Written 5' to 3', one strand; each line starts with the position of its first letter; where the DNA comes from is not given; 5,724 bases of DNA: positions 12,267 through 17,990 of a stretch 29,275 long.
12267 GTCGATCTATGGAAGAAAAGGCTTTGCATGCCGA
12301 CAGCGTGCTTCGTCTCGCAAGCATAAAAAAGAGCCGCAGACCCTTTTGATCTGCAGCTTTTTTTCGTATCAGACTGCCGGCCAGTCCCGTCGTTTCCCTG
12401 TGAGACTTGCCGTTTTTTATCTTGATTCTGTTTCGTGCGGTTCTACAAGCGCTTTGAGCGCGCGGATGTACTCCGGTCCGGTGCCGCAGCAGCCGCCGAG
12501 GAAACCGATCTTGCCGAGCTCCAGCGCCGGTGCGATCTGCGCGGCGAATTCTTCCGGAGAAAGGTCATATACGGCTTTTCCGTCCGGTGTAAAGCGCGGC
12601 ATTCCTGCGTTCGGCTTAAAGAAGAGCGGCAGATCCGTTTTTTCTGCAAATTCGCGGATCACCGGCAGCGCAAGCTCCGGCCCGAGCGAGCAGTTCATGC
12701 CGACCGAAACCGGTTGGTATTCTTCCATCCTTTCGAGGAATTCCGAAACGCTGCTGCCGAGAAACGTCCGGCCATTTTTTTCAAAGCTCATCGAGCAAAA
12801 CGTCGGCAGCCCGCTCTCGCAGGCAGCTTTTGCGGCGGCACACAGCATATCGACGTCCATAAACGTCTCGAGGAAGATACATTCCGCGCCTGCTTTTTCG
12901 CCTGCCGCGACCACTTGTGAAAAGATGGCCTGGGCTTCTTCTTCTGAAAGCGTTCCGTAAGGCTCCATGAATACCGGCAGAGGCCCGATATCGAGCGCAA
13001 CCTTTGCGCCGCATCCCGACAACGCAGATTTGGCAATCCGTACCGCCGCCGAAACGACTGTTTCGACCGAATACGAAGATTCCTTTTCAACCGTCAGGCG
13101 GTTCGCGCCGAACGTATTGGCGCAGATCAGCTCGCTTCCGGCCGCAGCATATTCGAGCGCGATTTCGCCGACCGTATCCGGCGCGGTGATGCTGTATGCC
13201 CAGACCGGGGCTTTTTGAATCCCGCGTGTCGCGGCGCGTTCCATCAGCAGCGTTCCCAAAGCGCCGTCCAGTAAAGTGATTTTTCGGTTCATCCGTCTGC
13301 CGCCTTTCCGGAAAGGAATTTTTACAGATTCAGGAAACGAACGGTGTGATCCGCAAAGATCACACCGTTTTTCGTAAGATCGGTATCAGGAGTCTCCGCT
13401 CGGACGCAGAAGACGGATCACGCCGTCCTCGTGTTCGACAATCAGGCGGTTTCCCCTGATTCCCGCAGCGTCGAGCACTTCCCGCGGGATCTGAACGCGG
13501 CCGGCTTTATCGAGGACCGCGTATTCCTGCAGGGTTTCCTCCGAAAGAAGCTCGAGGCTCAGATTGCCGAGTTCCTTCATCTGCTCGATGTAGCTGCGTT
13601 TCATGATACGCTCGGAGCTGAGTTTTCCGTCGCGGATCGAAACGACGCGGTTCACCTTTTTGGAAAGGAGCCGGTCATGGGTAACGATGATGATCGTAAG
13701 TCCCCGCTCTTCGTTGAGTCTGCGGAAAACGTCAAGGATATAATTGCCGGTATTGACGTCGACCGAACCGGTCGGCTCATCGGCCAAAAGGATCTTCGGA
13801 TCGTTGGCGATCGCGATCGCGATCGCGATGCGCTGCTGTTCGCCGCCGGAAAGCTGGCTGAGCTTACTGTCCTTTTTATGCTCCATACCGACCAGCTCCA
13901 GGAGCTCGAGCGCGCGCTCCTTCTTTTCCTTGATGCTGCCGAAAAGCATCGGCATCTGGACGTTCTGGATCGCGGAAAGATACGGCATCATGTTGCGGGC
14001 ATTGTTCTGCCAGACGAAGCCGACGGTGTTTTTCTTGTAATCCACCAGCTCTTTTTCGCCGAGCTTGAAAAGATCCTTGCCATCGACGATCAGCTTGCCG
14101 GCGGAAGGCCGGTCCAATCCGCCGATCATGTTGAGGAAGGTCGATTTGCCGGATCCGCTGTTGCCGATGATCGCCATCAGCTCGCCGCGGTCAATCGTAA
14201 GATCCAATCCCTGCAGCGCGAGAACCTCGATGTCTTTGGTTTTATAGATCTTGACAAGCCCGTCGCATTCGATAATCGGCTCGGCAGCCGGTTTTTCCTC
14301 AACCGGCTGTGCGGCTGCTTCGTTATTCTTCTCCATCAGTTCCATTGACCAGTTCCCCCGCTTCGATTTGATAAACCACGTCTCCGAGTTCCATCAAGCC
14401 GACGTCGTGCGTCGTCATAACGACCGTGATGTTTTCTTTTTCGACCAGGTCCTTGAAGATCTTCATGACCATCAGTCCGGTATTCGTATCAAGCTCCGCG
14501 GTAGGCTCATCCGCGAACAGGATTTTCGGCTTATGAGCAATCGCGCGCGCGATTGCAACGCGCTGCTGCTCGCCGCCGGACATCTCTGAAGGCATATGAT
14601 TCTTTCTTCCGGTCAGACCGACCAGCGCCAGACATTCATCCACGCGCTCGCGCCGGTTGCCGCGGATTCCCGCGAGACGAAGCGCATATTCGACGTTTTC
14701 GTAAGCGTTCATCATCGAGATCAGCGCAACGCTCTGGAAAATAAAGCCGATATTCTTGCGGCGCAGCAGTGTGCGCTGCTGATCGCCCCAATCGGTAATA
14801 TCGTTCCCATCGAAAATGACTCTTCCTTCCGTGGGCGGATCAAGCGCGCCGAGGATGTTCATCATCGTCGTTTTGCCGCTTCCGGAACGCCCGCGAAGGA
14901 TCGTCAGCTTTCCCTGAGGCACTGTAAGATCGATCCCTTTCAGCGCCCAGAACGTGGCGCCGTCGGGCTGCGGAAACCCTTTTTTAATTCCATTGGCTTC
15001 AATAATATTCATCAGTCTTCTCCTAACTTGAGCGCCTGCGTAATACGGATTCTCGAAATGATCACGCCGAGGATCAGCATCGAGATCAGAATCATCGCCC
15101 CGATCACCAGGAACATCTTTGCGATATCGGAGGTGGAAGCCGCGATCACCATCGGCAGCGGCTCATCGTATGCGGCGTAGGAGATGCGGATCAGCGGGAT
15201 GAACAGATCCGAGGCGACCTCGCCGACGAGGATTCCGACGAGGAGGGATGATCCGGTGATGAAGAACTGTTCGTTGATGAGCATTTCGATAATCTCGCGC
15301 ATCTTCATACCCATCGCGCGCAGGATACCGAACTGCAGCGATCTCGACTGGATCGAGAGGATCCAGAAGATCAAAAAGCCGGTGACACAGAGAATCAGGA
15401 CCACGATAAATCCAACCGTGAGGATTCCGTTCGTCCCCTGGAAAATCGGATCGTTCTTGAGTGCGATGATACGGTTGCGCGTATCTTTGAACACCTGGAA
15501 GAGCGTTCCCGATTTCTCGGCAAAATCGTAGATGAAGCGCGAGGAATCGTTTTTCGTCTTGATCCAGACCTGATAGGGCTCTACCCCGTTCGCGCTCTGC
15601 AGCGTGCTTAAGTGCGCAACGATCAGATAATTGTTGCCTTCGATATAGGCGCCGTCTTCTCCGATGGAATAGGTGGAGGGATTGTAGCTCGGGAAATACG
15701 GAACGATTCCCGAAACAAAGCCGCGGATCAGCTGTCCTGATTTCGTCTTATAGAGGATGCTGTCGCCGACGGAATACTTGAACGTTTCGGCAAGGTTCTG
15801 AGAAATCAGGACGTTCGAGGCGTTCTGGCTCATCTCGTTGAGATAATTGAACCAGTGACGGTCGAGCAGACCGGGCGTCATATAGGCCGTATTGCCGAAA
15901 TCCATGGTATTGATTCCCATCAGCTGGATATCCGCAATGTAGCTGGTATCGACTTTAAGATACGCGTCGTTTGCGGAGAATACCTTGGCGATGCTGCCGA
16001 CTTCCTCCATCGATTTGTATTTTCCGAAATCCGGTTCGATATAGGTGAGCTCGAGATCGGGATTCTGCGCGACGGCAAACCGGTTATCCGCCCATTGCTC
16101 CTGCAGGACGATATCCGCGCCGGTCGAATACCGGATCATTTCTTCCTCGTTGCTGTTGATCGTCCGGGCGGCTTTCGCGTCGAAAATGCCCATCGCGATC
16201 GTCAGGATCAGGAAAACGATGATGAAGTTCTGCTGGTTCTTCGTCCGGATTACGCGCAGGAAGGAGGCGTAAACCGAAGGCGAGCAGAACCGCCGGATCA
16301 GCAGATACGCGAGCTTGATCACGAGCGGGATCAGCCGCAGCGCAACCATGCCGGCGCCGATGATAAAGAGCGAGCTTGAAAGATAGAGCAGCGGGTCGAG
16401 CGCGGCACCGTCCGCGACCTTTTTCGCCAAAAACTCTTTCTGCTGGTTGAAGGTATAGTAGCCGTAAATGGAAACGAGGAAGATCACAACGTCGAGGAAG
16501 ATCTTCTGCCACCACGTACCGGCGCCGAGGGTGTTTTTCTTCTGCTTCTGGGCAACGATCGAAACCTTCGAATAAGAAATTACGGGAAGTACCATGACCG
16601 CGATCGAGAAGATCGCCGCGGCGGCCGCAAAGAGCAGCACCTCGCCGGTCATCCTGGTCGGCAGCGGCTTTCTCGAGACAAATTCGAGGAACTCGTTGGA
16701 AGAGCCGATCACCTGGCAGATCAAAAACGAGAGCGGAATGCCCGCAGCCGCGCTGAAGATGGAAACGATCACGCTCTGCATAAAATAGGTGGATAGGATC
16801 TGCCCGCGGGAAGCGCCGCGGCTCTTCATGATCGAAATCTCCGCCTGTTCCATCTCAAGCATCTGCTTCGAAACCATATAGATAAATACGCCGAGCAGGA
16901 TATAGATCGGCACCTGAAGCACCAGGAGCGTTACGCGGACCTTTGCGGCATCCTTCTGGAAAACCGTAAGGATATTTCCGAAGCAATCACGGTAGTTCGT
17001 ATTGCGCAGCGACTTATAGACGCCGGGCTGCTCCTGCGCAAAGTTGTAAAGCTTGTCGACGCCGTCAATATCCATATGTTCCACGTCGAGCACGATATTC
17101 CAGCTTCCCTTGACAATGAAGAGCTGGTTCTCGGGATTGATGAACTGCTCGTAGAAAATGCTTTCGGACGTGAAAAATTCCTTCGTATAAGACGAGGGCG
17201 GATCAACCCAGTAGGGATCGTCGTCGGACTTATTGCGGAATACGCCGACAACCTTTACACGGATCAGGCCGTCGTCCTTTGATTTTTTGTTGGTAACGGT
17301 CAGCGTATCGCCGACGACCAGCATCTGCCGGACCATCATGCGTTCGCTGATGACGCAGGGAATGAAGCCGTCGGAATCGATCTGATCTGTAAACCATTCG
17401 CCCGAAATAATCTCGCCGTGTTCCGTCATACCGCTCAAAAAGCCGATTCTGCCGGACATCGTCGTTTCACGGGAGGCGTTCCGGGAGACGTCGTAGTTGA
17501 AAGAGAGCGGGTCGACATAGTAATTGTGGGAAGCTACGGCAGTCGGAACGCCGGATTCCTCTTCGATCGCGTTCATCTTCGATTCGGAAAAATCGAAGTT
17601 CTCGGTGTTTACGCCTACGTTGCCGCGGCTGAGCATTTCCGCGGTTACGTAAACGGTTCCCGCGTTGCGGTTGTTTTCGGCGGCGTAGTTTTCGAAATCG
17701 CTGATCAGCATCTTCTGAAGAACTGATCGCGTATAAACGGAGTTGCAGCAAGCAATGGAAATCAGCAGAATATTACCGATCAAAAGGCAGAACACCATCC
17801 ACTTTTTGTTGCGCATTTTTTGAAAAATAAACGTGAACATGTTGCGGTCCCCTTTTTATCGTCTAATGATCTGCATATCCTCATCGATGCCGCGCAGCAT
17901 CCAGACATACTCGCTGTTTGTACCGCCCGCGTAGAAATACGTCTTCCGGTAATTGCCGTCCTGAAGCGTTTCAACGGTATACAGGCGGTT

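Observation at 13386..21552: Uncharacterised envelope exporter in a monoderm: 3 adaptors + 1 giant permease + 2 different ATPases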

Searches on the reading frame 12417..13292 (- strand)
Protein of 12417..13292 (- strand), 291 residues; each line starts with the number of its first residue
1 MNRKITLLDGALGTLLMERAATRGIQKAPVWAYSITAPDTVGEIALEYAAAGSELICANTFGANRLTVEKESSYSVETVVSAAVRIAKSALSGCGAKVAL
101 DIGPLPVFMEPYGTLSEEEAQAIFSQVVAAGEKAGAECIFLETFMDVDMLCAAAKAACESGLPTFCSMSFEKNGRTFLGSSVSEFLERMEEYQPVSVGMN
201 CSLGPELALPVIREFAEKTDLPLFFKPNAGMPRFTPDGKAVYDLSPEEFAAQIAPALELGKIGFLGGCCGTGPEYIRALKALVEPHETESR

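Call 20: search_protein_families(library=pfam, proteins=[window:12417-13292:-], max_evalue=0.001)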
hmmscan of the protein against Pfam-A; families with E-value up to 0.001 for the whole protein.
window:12417-13292:- (291 aa): 1 family
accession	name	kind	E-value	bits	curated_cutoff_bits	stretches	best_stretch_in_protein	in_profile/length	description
PF02574.22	S-methyl_trans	-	2.4e-57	195.4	22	1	7-282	2-282/283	Homocysteine S-methyltransferase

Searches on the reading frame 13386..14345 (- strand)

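Call 3: search_protein_families(library=pfam, proteins=[window:13386-14345:-], max_evalue=0.01)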
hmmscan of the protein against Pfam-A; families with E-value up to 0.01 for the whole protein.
window:13386-14345:- (319 aa): 6 families
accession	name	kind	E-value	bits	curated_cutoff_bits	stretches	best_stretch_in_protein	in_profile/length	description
PF00005.33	ABC_tran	-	5.2e-33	115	25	1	44-192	1-136/137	ABC transporter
PF13304.12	AAA_21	-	2.7e-06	28.1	27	1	148-227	221-302/304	AAA domain, putative AbiEii toxin, Type IV TA system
PF13555.12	AAA_29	-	0.00066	19.8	27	1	48-71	16-39/61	P-loop containing region of AAA domain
PF04014.23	MazE_antitoxin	-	0.00091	19.6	24.7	1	279-316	5-43/48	Antidote-toxin recognition MazE, bacterial antitoxin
PF02463.25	SMC_N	-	0.0011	18.9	40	0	56-238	26-212/220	RecF/RecN/SMC N terminal domain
PF03193.22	RsgA_GTPase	-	0.0077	16.5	30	0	44-75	97-127/174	RsgA GTPase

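Call 4: search_protein_families(library=ncbifam, proteins=[window:13386-14345:-], max_evalue=0.01)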
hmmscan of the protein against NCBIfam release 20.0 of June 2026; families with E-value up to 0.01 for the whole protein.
window:13386-14345:- (319 aa): 194 families (the best 25 are shown)
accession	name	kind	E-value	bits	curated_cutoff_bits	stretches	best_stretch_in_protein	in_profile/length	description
TIGR02211.1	LolD_lipo_ex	equivalog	1.1e-66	224.5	307.75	1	24-243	1-220/221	lipoprotein-releasing ABC transporter ATP-binding protein LolD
NF008639.0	PRK11629.1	equivalog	3e-60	203.5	360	1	22-245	4-227/234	lipoprotein-releasing ABC transporter ATP-binding protein LolD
NF007826.0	PRK10535.1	equivalog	2.1e-56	191.5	966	1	23-251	3-230/648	macrolide ABC transporter ATP-binding protein/permease MacB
TIGR03608.1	L_ocin_972_ABC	subfamily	5.9e-55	185.9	254.85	1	32-237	6-206/206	putative bacteriocin export ABC transporter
NF007879.0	PRK10584.1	equivalog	7.8e-54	182.8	336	1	21-245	3-227/228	putative ABC transporter ATP-binding protein YbbA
NF038007.1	ABC_ATP_DarD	equivalog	3.8e-53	180.2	375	1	30-242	7-218/218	darobactin export ABC transporter ATP-binding protein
TIGR02982.1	heterocyst_DevA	subfamily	2e-51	174.7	295.8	1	25-242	2-219/220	ABC exporter ATP-binding subunit, DevA family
TIGR02673.1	FtsE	equivalog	5.7e-51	173.2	264.85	1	32-240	6-213/214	cell division ATP-binding protein FtsE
TIGR02315.1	ABC_phnC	equivalog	1.1e-48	165.7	266.1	1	25-243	2-225/243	phosphonate ABC transporter ATP-binding protein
TIGR02314.1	ABC_MetN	equivalog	1.5e-45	155.7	499.7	1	25-242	2-219/343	methionine ABC transporter ATP-binding protein MetN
TIGR04521.1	ECF_ATPase_2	equivalog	2.5e-42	144.9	330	1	26-270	2-250/279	energy-coupling factor transporter ATPase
TIGR01186.1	proV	subfamily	1.4e-41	142.8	326.6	1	42-241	7-207/363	betaine/proline/choline family ABC transporter ATP-binding protein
NF040933.2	ABC_arch_GlcV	equivalog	1.7e-41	142.3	450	1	26-242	4-220/357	glucose ABC transporter ATP-binding protein GlcV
NF006987.0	PRK09452.1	equivalog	1e-40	139.6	482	1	16-315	9-296/378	spermidine/putrescine ABC transporter ATP-binding protein PotA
TIGR03005.1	ectoine_ehuA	equivalog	1.2e-40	139.4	345.4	1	41-244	13-227/252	ectoine/hydroxyectoine ABC transporter ATP-binding protein EhuA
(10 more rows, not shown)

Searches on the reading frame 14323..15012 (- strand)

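Call 3: search_protein_families(library=pfam, proteins=[window:14323-15012:-], max_evalue=0.01)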
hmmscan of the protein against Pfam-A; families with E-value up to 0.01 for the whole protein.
window:14323-15012:- (229 aa): 4 families
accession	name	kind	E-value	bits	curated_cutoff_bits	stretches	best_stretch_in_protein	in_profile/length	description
PF00005.33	ABC_tran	-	9.7e-35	120.6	25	1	24-172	1-137/137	ABC transporter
PF13304.12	AAA_21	-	1.2e-05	26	27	0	127-208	221-304/304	AAA domain, putative AbiEii toxin, Type IV TA system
PF02463.25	SMC_N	-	7.7e-05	22.7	40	1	136-217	135-212/220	RecF/RecN/SMC N terminal domain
PF13175.12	AAA_15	-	0.00096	19.3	32.1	0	158-202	325-369/374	AAA ATPase domain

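Call 4: search_protein_families(library=ncbifam, proteins=[window:14323-15012:-], max_evalue=0.01)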
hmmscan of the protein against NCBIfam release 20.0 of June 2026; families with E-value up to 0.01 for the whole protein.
window:14323-15012:- (229 aa): 189 families (the best 25 are shown)
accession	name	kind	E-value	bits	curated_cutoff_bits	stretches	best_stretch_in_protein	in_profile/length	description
TIGR02673.1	FtsE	equivalog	2.3e-55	187.6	264.85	1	19-208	13-201/214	cell division ATP-binding protein FtsE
TIGR02211.1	LolD_lipo_ex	equivalog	6.8e-54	182.7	307.75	1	3-222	1-220/221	lipoprotein-releasing ABC transporter ATP-binding protein LolD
TIGR02982.1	heterocyst_DevA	subfamily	7.5e-52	176.1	295.8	1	24-221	21-219/220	ABC exporter ATP-binding subunit, DevA family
TIGR03608.1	L_ocin_972_ABC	subfamily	1.4e-50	171.6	254.85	1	23-214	13-204/206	putative bacteriocin export ABC transporter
NF007879.0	PRK10584.1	equivalog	1.2e-49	169.1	336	1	2-221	5-224/228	putative ABC transporter ATP-binding protein YbbA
NF038007.1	ABC_ATP_DarD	equivalog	1.9e-49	168.1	375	1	23-221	20-218/218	darobactin export ABC transporter ATP-binding protein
TIGR02314.1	ABC_MetN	equivalog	5.8e-48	163.6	499.7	1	4-223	2-221/343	methionine ABC transporter ATP-binding protein MetN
NF007826.0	PRK10535.1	equivalog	1.5e-47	162.3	966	1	3-225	4-225/648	macrolide ABC transporter ATP-binding protein/permease MacB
TIGR01186.1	proV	subfamily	1.5e-46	159.2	326.6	1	23-223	8-210/363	betaine/proline/choline family ABC transporter ATP-binding protein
TIGR03265.1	PhnT2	equivalog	3.1e-45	154.9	457.7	1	20-214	16-206/353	putative 2-aminoethylphosphonate ABC transporter ATP-binding protein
TIGR00968.1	3a0106s01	subfamily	3e-43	148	342.75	1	20-221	12-209/237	sulfate ABC transporter ATP-binding protein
NF008513.0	PRK11432.1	equivalog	3.2e-43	148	496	1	24-221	22-215/351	ferric ABC transporter ATP-binding protein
TIGR02315.1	ABC_phnC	equivalog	3.9e-43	147.6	266.1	1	4-222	2-225/243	phosphonate ABC transporter ATP-binding protein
NF040933.2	ABC_arch_GlcV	equivalog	7.4e-43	146.8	450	1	5-221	4-220/357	glucose ABC transporter ATP-binding protein GlcV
NF008639.0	PRK11629.1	equivalog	1e-42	146.1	360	1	24-208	26-211/234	lipoprotein-releasing ABC transporter ATP-binding protein LolD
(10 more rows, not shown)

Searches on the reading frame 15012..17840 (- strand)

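Call 3: search_protein_families(library=pfam, proteins=[window:15012-17840:-], max_evalue=0.01)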
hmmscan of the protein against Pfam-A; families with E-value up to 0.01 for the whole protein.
window:15012-17840:- (942 aa): 2 families
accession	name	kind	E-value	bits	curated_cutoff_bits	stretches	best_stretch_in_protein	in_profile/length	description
PF02687.27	FtsX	-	1.8e-20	73.6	25.5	2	810-933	3-117/120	FtsX-like permease C-terminal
PF12704.14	MacB_PCD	-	9.7e-09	36.2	27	2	47-213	23-172/207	MacB-like periplasmic core domain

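Call 4: search_protein_families(library=ncbifam, proteins=[window:15012-17840:-], max_evalue=0.01)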
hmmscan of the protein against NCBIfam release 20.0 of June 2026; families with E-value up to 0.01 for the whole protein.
window:15012-17840:- (942 aa): 1 family
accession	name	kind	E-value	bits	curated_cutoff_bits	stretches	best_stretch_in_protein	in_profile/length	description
TIGR03434.1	ADOP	subfamily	1.1e-06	27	622.3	1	331-436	300-403/803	ADOP family duplicated permease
